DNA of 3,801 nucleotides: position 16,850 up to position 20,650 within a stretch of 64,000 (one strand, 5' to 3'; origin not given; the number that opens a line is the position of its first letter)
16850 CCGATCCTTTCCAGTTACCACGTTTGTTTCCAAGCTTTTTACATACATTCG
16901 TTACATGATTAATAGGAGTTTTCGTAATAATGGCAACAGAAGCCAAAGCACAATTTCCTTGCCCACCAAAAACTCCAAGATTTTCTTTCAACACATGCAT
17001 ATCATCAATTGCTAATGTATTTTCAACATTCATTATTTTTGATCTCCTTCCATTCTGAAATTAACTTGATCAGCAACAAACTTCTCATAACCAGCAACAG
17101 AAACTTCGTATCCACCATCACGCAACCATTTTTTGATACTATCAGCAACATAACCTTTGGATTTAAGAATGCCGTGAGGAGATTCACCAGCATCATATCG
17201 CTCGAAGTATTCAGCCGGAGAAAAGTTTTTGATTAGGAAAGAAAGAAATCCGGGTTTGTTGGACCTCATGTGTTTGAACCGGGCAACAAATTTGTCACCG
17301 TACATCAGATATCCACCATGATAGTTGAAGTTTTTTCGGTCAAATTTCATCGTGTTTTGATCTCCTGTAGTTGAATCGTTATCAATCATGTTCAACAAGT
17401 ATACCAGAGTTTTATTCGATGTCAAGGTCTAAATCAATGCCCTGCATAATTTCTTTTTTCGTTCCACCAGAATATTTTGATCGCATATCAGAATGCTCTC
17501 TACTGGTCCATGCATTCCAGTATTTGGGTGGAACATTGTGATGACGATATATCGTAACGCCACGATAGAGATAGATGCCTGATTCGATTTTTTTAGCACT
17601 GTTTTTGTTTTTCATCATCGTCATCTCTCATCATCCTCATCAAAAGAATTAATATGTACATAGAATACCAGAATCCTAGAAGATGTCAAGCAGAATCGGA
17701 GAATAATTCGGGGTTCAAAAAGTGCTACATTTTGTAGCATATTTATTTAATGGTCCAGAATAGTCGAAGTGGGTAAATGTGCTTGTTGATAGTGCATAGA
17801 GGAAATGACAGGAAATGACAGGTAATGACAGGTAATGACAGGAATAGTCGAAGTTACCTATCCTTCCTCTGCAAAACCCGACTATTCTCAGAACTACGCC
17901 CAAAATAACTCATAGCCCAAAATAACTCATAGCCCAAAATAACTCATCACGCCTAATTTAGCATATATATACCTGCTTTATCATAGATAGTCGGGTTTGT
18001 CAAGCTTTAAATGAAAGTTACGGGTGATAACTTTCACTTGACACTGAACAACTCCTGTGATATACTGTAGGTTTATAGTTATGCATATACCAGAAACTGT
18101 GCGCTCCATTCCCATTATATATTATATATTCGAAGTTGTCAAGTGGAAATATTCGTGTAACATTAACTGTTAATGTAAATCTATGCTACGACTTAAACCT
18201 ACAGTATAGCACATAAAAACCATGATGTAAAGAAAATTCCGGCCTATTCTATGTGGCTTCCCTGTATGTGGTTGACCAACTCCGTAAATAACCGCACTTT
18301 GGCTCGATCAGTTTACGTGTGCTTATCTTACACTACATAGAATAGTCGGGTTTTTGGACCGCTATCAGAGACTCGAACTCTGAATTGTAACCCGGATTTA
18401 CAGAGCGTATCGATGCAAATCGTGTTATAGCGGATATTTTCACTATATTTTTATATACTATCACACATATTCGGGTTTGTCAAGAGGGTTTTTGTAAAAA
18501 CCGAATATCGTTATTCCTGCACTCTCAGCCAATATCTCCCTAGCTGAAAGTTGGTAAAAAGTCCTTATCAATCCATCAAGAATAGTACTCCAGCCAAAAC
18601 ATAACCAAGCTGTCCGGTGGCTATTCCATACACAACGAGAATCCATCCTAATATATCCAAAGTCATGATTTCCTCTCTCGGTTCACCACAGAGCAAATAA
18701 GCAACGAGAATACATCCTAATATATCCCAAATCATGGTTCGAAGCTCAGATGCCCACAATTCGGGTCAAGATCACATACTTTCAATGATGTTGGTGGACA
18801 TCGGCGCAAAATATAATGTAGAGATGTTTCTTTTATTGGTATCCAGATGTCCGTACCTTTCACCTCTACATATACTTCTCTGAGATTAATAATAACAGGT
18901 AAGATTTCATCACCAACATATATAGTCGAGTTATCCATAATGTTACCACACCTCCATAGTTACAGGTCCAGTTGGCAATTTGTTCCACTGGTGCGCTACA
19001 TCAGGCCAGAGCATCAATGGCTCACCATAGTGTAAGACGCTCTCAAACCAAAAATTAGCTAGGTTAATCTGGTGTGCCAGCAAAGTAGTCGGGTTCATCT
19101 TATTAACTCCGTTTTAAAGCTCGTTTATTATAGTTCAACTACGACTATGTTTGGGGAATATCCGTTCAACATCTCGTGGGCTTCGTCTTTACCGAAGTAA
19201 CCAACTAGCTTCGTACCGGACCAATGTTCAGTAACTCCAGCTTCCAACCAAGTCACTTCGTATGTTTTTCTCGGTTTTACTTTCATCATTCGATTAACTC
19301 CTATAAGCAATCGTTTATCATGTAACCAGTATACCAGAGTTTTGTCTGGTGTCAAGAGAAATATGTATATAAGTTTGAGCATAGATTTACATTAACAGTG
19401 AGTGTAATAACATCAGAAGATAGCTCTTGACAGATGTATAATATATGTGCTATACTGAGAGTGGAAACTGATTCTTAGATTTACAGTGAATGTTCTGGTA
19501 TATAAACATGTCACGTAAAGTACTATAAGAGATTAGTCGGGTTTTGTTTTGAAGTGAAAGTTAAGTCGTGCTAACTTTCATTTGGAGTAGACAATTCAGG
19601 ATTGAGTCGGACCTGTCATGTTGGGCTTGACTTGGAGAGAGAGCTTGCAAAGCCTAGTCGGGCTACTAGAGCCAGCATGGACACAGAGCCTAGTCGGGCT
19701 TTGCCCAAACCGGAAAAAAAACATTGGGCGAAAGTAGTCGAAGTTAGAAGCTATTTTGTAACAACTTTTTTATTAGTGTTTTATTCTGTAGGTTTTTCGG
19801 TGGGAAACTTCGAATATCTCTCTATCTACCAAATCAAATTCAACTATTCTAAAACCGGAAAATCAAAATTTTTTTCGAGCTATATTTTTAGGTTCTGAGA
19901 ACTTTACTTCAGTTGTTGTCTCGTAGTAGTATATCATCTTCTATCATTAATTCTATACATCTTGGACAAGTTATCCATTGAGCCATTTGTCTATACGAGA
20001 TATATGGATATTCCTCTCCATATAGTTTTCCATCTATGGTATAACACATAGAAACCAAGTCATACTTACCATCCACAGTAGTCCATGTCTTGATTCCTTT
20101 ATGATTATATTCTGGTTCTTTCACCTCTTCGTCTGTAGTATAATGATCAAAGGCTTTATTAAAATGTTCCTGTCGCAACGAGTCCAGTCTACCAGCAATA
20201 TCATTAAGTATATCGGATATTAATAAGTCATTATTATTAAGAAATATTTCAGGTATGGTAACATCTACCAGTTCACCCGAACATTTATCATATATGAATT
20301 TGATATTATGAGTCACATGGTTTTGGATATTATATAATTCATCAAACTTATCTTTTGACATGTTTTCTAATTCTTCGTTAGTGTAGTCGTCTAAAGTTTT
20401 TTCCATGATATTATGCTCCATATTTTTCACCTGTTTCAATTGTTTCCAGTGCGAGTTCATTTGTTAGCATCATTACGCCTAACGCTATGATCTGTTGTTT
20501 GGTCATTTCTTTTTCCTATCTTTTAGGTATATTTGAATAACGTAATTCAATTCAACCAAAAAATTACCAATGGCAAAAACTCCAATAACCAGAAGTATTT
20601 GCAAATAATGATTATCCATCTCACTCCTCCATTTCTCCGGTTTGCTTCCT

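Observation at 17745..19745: About 11 copies of a TAGTCG(G/A) box (consensus roughly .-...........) scattered through 2 kb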

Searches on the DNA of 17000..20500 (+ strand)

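Call 6: search_dna_similar(query=window:17000-20500:+, collection=phages, mode=near, max_rows=30)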
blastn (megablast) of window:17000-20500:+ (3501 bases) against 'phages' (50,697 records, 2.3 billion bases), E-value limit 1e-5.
No match.

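Call 11: search_rna_families(source=window, start=17300, end=20100, threshold=evalue, max_evalue=5, show_alignments=3)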
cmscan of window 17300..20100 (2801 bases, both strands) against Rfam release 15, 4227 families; matches with E-value up to 5: 3.
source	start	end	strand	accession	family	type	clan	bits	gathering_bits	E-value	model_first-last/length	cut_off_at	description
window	19700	19819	+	RF02411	snoR138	Gene; snRNA; snoRNA; HACA-box;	-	17.3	44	3.9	1-154/154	no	Small nucleolar RNA snoR138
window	17594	17647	-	RF01120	sR33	Gene; snRNA; snoRNA; CD-box;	-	16.8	37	2.9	1-55/55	no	Small nucleolar RNA sR33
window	19694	19739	+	RF04305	HCV_SL1412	Cis-reg;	-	16.6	38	2.7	1-48/48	no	Hepatitis C virus stem-loop SL1412 RNA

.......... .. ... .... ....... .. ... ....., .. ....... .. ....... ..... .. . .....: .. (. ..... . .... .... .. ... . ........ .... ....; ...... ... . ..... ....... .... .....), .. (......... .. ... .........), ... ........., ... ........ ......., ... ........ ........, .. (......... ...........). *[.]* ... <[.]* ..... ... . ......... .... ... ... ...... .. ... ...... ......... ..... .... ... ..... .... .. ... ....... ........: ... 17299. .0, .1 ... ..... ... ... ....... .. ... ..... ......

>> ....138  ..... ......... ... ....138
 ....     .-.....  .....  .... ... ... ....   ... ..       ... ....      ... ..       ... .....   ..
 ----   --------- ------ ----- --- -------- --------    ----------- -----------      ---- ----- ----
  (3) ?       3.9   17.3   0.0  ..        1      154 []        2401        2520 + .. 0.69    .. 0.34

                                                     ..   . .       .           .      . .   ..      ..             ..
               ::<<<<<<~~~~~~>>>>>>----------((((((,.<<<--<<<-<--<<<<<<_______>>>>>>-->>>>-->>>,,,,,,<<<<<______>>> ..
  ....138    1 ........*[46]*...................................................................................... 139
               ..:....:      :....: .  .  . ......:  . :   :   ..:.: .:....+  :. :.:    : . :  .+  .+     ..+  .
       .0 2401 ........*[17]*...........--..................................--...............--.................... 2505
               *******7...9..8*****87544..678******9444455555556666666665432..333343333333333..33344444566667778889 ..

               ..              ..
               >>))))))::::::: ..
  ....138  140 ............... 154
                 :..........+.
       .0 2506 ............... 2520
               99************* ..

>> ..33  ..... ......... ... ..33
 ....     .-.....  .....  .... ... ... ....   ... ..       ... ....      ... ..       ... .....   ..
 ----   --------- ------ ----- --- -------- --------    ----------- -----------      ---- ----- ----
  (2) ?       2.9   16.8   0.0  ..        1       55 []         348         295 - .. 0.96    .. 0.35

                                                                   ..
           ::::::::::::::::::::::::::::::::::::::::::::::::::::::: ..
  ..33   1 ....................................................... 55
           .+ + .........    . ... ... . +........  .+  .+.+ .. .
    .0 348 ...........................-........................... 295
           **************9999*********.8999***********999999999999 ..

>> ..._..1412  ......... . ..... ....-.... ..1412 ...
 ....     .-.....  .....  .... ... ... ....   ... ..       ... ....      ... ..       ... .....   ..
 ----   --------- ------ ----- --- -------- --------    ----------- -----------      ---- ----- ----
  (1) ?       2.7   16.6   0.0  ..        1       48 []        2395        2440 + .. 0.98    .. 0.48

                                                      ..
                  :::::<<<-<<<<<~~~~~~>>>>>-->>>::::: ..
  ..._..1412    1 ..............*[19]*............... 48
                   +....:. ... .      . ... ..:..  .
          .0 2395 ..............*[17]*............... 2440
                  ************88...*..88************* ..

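Call 89: search_dna_similar(query=window:17640-19910:+, collection=phages, mode=distant, max_rows=10, max_evalue=0.001)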
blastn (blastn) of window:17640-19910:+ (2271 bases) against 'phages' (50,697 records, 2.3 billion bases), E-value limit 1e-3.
No match.
